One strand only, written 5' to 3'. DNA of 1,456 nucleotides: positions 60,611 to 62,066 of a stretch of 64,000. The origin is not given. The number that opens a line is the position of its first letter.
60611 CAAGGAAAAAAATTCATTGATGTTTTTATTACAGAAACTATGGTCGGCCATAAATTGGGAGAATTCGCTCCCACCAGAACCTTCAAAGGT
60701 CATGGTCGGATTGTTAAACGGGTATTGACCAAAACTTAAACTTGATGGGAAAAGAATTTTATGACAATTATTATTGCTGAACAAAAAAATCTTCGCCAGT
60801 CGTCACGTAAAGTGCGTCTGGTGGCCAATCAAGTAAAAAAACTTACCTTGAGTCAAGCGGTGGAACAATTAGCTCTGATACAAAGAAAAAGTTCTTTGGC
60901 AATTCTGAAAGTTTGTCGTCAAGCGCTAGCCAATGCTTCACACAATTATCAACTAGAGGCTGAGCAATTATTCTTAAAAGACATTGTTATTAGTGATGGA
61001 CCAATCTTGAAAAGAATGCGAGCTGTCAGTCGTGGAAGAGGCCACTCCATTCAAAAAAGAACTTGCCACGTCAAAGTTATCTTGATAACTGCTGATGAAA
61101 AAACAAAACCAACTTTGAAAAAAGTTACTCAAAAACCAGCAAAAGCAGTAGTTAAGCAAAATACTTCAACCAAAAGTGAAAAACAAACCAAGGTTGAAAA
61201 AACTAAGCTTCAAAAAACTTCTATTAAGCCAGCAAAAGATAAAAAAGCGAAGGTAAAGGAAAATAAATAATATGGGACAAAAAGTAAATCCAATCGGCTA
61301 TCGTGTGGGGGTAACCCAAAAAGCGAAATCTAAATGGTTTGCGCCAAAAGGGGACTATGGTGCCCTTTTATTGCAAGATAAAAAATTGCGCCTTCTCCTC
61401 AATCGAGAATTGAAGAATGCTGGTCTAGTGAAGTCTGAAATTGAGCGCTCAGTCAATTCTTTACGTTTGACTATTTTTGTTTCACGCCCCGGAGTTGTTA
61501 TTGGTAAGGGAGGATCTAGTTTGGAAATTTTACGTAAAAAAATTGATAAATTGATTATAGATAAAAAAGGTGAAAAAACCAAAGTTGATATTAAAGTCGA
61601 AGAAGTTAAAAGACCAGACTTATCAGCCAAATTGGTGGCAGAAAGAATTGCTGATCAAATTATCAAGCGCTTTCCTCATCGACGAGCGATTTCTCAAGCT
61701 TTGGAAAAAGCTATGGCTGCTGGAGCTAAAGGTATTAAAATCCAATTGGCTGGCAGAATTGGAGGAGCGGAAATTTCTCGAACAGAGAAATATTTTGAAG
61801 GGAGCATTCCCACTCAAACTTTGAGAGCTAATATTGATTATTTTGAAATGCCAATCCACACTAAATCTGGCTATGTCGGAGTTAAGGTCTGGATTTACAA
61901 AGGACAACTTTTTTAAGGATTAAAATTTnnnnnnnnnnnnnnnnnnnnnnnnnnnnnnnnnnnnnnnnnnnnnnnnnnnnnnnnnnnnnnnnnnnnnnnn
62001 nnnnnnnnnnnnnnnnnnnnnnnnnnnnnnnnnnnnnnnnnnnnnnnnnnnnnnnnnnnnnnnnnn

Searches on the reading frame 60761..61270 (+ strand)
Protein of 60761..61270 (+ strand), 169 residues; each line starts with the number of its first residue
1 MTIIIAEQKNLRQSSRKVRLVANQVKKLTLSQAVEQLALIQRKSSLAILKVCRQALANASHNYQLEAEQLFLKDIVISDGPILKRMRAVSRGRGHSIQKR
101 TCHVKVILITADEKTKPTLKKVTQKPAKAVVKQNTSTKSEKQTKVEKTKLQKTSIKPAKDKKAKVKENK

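Call 10: search_protein_families(library=pfam, proteins=[window:60761-61270:+], max_evalue=0.001)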
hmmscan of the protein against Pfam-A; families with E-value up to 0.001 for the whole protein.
window:60761-61270:+ (169 aa): 1 family
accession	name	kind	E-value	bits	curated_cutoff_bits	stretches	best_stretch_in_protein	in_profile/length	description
PF00237.24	Ribosomal_L22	-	3.3e-24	85.5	28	1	6-108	1-103/104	Ribosomal protein L22p/L17e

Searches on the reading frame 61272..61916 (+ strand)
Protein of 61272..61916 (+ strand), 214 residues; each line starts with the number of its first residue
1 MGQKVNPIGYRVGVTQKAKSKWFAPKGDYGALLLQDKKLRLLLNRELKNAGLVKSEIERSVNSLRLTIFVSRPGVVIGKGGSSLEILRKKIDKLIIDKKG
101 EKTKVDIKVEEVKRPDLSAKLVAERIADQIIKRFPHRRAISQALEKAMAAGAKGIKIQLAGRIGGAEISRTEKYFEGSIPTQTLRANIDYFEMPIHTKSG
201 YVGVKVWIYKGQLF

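Call 10: search_protein_families(library=pfam, proteins=[window:61272-61916:+], max_evalue=0.001)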
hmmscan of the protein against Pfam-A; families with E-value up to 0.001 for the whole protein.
window:61272-61916:+ (214 aa): 3 families
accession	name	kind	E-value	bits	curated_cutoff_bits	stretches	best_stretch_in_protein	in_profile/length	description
PF00189.25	Ribosomal_S3_C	-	7.4e-30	103.8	34.1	1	126-208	1-83/83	Ribosomal protein S3, C-terminal domain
PF07650.23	KH_2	-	6.2e-14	52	22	1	39-116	2-77/78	KH domain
PF05316.17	VAR1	-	3.1e-06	27.8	33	1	145-208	121-192/195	Mitochondrial ribosomal protein (VAR1)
